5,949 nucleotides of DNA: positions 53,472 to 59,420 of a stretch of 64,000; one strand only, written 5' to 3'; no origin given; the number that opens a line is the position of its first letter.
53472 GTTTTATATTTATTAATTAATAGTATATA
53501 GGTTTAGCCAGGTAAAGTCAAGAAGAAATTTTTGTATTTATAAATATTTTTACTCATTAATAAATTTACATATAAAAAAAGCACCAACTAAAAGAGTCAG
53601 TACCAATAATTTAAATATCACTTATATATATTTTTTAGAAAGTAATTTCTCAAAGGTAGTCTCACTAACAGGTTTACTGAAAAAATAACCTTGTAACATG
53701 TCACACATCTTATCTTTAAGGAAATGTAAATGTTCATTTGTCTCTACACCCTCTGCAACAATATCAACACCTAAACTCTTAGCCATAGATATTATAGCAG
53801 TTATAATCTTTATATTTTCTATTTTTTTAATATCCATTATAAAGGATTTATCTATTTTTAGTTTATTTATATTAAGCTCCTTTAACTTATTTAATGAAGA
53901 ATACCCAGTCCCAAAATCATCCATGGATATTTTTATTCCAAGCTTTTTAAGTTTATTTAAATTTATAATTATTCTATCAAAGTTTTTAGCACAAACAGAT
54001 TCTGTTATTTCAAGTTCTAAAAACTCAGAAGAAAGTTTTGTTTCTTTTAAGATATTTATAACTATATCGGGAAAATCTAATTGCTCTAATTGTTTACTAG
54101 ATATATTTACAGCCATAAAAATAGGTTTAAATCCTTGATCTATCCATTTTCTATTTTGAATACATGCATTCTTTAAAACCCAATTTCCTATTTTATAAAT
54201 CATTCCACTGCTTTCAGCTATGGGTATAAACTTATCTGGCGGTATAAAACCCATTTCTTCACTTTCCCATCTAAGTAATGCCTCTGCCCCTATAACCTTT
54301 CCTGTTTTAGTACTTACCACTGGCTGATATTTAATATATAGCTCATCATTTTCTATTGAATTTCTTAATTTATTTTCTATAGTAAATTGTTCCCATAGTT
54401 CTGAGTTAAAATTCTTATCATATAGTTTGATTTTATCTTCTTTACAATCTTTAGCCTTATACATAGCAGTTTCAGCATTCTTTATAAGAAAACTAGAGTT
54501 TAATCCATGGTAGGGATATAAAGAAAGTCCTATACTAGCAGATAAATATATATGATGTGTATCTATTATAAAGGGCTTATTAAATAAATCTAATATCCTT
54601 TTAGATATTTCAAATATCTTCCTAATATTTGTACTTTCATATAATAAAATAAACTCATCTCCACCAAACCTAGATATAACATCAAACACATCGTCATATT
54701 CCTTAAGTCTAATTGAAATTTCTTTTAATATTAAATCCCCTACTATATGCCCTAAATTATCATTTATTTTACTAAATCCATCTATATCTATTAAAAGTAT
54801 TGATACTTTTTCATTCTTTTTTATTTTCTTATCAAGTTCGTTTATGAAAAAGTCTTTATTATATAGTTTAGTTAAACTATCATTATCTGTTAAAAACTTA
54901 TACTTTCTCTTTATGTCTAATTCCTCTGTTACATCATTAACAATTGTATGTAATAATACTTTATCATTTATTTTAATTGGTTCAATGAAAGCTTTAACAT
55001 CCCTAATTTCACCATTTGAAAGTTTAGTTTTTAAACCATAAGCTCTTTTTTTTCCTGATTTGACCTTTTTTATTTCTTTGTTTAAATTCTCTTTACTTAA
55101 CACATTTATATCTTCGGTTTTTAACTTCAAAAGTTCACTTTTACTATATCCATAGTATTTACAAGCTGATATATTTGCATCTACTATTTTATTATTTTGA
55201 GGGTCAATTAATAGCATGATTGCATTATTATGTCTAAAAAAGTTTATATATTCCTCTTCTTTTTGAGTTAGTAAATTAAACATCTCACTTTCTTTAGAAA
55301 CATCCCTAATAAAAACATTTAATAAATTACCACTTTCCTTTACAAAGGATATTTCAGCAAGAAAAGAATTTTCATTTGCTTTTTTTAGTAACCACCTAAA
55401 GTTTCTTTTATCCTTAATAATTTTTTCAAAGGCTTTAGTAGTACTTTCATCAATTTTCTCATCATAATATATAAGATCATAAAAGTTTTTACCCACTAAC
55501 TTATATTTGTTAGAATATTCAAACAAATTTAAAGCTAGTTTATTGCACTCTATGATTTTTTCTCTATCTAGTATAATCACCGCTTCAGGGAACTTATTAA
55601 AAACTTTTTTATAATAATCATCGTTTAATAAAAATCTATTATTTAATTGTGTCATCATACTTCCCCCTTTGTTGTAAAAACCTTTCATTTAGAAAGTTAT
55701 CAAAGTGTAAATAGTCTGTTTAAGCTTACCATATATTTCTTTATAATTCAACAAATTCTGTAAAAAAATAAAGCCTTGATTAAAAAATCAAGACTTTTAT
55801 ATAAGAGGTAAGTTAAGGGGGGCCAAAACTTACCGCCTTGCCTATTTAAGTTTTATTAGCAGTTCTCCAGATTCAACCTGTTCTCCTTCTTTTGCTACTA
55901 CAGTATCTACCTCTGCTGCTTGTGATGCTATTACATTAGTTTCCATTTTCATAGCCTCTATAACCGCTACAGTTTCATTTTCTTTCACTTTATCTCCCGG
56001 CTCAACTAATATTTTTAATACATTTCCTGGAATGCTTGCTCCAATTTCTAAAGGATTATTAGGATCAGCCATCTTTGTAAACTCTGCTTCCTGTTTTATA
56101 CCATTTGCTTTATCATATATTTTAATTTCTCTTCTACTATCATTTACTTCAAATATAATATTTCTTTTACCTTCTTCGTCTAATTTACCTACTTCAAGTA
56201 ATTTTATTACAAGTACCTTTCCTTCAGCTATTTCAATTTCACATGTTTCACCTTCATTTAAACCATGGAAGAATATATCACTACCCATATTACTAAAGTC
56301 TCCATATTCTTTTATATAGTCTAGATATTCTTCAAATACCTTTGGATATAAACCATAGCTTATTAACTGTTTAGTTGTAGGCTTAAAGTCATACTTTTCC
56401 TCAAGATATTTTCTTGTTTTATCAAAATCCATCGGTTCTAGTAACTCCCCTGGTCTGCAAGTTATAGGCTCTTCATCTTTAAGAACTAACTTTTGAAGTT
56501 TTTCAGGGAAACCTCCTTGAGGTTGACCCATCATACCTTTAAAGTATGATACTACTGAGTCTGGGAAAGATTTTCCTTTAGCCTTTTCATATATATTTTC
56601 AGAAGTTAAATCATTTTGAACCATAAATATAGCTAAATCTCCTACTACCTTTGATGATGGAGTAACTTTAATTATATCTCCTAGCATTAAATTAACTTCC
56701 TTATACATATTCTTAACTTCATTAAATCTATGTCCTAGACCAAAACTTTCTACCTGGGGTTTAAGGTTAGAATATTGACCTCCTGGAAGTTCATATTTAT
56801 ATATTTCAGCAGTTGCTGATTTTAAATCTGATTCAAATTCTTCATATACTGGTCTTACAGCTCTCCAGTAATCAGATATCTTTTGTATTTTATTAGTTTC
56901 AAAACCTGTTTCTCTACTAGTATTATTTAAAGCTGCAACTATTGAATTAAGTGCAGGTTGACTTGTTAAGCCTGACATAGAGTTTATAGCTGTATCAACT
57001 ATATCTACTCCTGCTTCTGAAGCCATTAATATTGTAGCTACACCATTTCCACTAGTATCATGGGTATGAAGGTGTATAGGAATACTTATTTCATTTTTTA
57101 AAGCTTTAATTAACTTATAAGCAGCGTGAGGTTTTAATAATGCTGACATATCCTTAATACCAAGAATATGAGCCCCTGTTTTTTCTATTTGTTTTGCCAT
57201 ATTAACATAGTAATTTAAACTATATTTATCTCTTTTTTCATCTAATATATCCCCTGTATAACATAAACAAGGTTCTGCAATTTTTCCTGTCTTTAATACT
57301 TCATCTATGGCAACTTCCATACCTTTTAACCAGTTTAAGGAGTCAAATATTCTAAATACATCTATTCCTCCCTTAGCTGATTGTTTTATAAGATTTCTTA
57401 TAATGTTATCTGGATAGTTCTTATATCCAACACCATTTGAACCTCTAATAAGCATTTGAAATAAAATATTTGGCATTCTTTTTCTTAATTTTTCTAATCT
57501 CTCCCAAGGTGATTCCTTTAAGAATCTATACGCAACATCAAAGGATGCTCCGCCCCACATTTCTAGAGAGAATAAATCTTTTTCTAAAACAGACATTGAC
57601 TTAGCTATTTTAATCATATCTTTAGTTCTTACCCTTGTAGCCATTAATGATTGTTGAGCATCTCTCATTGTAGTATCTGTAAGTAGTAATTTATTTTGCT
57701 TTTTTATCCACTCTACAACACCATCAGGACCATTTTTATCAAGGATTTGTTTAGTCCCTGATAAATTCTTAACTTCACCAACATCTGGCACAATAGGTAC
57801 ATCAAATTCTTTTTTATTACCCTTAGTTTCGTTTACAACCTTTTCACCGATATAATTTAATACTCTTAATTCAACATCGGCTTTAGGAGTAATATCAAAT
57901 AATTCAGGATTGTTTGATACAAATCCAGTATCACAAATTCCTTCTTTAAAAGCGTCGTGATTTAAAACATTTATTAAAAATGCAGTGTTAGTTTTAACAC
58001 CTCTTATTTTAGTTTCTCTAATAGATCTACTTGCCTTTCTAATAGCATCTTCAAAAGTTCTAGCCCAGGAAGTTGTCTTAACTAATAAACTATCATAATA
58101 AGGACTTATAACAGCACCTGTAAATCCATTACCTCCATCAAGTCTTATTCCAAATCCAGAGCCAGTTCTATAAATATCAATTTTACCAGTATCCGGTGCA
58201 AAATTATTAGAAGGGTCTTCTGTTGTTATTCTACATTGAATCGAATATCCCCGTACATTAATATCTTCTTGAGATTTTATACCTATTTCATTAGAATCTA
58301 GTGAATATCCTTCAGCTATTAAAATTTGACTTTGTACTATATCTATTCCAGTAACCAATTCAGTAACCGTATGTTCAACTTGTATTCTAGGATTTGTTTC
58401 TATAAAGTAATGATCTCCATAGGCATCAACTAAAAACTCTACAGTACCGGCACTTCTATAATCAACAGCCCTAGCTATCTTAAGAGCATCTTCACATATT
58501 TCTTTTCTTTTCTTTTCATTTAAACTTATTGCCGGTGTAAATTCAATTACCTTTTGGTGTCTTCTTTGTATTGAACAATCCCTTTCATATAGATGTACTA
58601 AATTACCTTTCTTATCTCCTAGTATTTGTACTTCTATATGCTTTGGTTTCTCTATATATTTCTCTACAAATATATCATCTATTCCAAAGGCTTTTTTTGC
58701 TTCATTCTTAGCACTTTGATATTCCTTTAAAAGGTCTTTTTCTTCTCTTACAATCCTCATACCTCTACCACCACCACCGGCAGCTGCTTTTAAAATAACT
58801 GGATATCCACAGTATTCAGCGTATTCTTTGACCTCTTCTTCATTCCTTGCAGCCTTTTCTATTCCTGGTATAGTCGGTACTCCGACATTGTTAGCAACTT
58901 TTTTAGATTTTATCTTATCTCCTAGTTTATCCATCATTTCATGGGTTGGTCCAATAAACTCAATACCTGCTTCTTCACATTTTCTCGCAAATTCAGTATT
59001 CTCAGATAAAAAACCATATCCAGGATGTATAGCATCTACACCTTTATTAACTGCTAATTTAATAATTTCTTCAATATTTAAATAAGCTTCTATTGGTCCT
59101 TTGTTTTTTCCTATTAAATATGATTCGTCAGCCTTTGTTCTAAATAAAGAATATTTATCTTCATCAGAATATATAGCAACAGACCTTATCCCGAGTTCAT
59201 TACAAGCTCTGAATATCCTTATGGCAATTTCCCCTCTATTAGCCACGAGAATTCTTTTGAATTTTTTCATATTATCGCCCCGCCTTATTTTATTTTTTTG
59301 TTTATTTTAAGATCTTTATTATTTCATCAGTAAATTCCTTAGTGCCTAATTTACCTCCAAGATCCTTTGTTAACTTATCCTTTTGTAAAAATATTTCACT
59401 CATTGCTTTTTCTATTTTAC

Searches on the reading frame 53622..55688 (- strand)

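Call 81: search_protein_families(library=pfam, proteins=[window:53622-55688:-], max_evalue=0.00001)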
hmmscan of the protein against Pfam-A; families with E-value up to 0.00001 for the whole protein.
window:53622-55688:- (688 aa): 5 families
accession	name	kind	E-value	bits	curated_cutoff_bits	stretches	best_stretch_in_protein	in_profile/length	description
PF00563.25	EAL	-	9.6e-74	248.1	31.3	1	439-673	2-236/236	EAL domain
PF00990.26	GGDEF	-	6.2e-36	124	23.8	1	269-416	3-158/161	Diguanylate cyclase, GGDEF domain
PF13426.13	PAS_9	-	1.3e-18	67.6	27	2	157-255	4-103/103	PAS domain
PF13188.13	PAS_8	-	6.4e-11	42.2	21.8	0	25-69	2-43/65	PAS domain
PF00989.32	PAS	-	3.2e-06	27.6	22.6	0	26-95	3-70/113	PAS fold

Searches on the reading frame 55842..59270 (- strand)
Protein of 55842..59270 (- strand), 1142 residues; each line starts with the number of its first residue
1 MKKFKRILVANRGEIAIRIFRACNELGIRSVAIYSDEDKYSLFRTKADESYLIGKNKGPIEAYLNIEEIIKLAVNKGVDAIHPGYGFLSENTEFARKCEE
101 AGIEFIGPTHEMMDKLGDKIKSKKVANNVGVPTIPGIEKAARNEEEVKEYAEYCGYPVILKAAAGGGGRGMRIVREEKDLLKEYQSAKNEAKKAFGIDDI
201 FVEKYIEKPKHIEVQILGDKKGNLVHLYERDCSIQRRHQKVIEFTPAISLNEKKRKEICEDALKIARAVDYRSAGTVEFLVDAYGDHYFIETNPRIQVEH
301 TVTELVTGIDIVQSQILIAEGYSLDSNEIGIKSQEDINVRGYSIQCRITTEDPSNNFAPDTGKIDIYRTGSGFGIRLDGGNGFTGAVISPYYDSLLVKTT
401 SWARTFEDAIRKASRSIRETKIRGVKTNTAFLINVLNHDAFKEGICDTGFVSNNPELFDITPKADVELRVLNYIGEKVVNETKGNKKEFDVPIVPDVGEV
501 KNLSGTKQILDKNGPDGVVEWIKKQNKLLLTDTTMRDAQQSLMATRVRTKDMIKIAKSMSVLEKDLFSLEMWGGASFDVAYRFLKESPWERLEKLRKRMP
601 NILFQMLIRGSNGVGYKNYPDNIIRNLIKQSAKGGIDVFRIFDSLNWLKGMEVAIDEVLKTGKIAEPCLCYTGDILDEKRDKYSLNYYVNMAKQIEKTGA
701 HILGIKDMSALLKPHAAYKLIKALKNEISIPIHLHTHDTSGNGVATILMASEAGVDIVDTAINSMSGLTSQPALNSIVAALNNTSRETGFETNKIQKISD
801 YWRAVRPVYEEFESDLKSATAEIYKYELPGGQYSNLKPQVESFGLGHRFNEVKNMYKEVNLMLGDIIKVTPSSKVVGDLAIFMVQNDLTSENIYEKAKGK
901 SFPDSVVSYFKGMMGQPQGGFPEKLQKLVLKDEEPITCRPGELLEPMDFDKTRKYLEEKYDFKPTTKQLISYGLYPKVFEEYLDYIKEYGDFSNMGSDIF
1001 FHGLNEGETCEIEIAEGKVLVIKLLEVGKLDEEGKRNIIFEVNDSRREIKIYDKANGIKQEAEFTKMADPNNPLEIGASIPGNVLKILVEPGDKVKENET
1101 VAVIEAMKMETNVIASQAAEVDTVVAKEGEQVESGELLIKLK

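Call 81: search_protein_families(library=pfam, proteins=[window:55842-59270:-], max_evalue=0.00001)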
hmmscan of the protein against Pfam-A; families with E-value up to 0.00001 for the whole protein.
window:55842-59270:- (1142 aa): 9 families
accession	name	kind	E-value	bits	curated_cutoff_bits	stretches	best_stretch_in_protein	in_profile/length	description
PF02436.23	PYC_OADA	-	2.9e-80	269.2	27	1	823-1023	1-201/201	Conserved carboxylase domain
PF02786.22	CPSase_L_D2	-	6.3e-75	251.8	19.8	1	118-325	1-209/211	Carbamoyl-phosphate synthase L chain, ATP binding domain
PF00289.28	Biotin_carb_N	-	1e-44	152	25.5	1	4-113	2-110/110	Biotin carboxylase, N-terminal domain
PF02785.25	Biotin_carb_C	-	1.5e-29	102.7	32.4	1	345-452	1-107/108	Biotin carboxylase C-terminal domain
PF00682.25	HMGL-like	-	4.7e-18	66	29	1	682-800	138-258/260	HMGL-like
PF00364.28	Biotin_lipoyl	-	4.6e-14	52.4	22.1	1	1076-1141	8-73/73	Biotin-requiring enzyme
PF07478.18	Dala_Dala_lig_C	-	1e-11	45.2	24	1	138-294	16-174/204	D-ala D-ala ligase C-terminus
PF02222.28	ATP-grasp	-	9.2e-09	35.6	27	1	140-295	15-162/179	ATP-grasp domain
PF02655.19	ATP-grasp_3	-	5e-07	30.4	23.2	1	117-297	2-158/160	ATP-grasp domain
